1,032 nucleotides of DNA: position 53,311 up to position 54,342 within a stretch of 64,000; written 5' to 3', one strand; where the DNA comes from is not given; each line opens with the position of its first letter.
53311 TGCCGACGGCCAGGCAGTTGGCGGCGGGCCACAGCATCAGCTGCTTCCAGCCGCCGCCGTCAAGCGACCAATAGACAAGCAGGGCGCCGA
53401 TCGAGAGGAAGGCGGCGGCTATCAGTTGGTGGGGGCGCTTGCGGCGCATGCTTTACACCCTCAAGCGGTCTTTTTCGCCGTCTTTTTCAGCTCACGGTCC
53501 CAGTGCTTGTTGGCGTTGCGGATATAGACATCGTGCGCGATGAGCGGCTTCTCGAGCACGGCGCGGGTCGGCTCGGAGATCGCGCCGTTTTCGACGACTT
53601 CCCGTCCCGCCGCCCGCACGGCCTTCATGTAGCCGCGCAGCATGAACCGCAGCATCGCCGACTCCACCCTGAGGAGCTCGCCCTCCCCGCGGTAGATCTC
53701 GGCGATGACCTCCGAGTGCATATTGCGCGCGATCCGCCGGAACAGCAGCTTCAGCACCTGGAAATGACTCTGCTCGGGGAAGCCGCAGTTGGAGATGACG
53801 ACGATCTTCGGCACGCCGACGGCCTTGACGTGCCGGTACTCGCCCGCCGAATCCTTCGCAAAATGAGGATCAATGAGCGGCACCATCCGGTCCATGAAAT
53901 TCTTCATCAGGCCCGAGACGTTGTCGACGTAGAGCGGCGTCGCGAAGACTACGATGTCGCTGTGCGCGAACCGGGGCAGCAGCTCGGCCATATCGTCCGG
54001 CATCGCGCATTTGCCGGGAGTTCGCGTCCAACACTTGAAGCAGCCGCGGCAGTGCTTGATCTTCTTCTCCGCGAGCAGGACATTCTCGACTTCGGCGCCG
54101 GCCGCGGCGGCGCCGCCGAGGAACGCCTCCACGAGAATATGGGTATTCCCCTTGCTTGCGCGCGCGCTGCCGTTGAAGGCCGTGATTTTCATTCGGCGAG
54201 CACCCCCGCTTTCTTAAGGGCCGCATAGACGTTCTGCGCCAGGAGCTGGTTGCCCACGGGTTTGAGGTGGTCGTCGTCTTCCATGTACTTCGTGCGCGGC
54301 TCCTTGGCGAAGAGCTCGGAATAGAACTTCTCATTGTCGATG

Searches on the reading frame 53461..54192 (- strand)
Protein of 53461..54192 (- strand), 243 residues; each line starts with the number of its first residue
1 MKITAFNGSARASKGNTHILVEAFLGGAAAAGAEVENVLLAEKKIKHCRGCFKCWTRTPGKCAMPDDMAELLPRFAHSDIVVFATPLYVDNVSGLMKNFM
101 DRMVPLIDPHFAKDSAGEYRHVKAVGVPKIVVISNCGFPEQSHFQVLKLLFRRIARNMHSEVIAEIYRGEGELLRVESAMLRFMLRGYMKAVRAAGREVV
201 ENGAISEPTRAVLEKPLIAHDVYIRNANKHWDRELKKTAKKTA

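Call 32: search_protein_families(library=ncbifam, proteins=[window:53461-54192:-], max_evalue=0.01)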
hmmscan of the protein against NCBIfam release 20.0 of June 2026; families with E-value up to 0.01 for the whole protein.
window:53461-54192:- (243 aa): 0 families

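Call 48: search_protein_families(library=pfam, proteins=[window:53461-54192:-], max_evalue=0.001)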
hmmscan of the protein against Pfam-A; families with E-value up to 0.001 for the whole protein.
window:53461-54192:- (243 aa): 2 families
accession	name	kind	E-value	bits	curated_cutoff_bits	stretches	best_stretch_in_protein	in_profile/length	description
PF03358.20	FMN_red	-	1.7e-21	76.8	24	1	1-105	1-98/152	NADPH-dependent FMN reductase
PF02525.22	Flavodoxin_2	-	6.3e-11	42.8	27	1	1-141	1-139/198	Flavodoxin-like fold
